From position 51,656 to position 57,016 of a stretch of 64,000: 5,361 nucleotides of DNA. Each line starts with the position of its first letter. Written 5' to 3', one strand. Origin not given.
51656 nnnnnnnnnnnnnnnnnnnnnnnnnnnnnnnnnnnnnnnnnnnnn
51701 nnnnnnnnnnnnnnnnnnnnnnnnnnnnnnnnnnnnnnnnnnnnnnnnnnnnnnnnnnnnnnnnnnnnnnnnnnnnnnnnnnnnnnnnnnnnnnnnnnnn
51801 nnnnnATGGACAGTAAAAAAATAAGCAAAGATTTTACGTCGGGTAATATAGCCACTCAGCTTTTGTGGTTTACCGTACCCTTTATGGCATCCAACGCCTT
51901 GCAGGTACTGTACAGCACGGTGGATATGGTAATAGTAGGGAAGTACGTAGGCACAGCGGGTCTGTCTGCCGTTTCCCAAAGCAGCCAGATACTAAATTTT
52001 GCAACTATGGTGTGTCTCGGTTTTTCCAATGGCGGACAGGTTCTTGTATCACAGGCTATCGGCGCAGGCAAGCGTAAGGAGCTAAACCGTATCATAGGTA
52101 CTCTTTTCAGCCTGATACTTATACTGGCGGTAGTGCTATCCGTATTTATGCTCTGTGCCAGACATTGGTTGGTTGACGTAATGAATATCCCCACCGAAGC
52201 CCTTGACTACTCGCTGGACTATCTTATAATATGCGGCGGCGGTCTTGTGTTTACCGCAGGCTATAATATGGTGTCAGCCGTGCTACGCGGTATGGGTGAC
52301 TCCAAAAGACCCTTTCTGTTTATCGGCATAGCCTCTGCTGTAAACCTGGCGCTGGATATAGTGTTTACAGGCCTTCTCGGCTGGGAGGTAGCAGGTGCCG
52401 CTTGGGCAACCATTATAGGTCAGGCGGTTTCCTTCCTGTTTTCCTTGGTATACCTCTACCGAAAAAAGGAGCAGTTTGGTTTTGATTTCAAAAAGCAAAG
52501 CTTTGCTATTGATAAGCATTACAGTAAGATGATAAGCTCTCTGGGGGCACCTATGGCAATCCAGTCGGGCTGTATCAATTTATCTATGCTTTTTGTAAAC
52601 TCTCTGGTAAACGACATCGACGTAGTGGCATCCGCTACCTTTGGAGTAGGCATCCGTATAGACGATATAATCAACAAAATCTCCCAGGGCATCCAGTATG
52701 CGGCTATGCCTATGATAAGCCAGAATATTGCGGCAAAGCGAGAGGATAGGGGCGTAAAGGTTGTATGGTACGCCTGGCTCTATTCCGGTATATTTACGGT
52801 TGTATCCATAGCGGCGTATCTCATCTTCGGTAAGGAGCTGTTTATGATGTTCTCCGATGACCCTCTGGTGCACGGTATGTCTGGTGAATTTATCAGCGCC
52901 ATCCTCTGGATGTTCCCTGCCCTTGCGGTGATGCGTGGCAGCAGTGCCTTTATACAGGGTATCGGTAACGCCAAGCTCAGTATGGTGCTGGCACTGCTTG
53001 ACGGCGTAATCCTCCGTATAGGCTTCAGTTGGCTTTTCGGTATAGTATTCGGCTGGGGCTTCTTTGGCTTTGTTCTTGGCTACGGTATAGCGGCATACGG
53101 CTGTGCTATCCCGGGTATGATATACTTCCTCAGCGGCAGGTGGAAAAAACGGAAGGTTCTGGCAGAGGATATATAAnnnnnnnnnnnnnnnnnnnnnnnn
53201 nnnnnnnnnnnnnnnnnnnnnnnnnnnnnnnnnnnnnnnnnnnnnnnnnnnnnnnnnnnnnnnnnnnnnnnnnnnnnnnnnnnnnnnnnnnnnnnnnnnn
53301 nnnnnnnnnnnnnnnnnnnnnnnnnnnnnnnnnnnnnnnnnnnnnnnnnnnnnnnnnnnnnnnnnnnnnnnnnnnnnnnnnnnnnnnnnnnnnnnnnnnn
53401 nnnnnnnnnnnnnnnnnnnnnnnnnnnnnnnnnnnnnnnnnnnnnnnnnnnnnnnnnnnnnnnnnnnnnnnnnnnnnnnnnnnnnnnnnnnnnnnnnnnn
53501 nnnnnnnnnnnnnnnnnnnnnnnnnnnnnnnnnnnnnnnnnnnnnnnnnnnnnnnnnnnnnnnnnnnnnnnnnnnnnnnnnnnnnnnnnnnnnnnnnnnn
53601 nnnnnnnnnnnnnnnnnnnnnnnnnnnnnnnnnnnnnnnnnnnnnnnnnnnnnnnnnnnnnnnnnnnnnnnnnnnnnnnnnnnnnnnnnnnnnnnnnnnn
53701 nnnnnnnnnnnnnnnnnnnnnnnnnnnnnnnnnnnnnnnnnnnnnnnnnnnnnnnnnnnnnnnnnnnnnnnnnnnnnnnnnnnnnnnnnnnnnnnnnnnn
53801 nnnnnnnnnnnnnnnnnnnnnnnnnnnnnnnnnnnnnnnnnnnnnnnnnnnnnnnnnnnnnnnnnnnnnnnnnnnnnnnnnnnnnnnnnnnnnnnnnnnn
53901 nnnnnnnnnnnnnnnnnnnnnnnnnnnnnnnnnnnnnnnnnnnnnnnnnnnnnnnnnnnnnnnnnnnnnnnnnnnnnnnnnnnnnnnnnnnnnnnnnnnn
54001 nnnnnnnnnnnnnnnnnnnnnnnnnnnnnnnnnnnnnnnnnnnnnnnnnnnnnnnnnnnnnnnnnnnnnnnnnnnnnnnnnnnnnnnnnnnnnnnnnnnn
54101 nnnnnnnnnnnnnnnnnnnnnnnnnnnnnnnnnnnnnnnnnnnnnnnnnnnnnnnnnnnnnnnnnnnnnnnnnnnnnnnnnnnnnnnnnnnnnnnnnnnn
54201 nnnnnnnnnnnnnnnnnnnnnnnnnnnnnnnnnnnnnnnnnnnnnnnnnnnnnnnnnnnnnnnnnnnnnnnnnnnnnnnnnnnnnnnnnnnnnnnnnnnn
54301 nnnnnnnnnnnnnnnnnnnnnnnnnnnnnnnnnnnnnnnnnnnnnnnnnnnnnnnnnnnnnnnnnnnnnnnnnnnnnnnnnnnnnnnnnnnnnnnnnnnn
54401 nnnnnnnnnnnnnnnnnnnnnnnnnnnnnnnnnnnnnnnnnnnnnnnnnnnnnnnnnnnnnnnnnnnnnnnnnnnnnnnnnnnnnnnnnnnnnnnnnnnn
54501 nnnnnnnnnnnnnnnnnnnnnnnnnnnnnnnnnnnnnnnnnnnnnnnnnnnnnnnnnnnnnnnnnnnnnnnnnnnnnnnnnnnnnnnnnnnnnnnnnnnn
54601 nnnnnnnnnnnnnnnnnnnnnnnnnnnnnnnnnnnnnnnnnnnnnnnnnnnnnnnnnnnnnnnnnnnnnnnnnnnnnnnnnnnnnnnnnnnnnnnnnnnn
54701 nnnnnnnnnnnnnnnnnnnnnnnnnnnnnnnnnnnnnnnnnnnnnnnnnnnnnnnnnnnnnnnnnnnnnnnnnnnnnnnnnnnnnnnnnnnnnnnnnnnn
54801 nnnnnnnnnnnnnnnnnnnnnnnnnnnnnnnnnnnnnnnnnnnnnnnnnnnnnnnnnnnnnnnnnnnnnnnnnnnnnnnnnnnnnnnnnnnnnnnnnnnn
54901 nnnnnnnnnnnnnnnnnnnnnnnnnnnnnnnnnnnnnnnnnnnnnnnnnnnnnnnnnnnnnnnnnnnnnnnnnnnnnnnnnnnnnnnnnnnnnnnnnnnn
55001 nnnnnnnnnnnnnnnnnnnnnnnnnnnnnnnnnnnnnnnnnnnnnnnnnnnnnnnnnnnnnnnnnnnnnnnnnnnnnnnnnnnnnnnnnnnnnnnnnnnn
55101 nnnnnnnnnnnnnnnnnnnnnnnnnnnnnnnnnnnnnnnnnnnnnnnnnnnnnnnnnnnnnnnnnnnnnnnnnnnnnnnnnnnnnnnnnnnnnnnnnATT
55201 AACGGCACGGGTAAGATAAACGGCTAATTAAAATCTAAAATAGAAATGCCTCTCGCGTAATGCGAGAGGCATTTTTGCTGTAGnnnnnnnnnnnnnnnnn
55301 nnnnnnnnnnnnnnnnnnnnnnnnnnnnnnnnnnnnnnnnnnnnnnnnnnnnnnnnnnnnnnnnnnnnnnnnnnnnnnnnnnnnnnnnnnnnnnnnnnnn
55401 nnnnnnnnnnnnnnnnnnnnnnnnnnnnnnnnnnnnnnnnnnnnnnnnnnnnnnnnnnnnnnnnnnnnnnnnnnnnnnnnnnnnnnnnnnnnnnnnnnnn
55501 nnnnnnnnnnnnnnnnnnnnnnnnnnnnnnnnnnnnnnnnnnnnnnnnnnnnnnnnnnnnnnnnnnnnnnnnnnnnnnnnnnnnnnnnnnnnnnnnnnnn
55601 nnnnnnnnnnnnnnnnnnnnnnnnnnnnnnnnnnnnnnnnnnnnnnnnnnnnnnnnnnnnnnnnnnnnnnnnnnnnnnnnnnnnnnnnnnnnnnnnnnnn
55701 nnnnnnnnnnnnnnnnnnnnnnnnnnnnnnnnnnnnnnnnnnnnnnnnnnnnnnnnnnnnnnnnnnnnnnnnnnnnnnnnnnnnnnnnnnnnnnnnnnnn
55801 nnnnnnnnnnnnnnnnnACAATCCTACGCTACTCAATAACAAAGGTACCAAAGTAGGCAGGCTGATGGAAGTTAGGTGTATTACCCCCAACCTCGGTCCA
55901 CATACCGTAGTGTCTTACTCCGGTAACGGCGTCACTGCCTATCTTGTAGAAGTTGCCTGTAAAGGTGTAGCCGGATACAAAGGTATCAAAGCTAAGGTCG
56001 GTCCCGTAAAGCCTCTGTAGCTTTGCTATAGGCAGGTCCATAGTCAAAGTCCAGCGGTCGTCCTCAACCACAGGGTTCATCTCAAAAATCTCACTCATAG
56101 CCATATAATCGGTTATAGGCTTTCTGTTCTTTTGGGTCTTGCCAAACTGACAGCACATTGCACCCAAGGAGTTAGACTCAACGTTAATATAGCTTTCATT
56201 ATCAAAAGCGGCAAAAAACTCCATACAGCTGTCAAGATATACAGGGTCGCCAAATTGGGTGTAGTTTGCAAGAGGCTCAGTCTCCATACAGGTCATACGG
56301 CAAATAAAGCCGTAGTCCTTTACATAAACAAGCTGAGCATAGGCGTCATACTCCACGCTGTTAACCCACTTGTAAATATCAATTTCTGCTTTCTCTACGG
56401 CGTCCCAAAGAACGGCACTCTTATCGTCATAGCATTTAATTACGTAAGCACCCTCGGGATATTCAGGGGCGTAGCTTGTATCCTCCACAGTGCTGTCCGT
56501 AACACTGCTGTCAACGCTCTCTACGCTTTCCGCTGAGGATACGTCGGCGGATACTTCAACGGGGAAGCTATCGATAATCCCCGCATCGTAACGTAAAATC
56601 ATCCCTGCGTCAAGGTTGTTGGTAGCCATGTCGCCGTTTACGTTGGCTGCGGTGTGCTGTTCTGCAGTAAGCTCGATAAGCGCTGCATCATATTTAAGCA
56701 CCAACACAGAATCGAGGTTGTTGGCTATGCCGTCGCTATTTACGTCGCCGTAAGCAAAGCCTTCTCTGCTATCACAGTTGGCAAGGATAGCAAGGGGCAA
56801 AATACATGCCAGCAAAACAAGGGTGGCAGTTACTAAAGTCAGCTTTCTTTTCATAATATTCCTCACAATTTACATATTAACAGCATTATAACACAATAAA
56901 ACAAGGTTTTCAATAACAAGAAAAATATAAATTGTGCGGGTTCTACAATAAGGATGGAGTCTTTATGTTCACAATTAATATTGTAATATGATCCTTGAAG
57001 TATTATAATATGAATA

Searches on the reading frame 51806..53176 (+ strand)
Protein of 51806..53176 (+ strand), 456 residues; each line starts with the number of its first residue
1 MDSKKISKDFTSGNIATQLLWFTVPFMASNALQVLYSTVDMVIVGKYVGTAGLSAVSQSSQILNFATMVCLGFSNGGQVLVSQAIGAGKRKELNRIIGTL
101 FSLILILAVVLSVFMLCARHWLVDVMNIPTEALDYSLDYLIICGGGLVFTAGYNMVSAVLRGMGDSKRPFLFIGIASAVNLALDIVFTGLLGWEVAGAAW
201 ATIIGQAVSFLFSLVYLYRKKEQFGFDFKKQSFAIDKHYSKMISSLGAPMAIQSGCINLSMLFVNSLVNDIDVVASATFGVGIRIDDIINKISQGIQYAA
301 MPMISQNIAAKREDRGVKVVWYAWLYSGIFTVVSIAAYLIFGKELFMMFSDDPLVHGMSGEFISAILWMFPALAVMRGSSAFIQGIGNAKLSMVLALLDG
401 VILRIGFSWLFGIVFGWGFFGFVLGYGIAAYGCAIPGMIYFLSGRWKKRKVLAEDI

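Call 40: search_protein_families(library=pfam, proteins=[window:51806-53176:+], max_evalue=0.001)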
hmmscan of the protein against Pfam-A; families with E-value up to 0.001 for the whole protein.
window:51806-53176:+ (456 aa): 2 families
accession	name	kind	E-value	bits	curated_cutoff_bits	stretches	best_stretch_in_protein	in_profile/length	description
PF01554.23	MatE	-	1.8e-47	161.5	24.9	2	25-185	1-160/161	MatE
PF13440.11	Polysacc_synt_3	-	4.5e-05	23.3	23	1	14-67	172-225/293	Polysaccharide biosynthesis protein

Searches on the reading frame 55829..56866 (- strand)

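Call 40: search_protein_families(library=pfam, proteins=[window:55829-56866:-], max_evalue=0.001)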
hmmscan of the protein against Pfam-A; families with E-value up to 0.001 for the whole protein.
window:55829-56866:- (345 aa): 2 families
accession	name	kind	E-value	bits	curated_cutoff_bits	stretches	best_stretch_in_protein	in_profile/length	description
PF16011.10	CBM9_2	-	1.2e-19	71.3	25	1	155-342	10-197/199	Carbohydrate-binding family 9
PF00404.24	Dockerin_1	-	4.8e-05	23.9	22.9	1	39-93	1-55/57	Dockerin type I domain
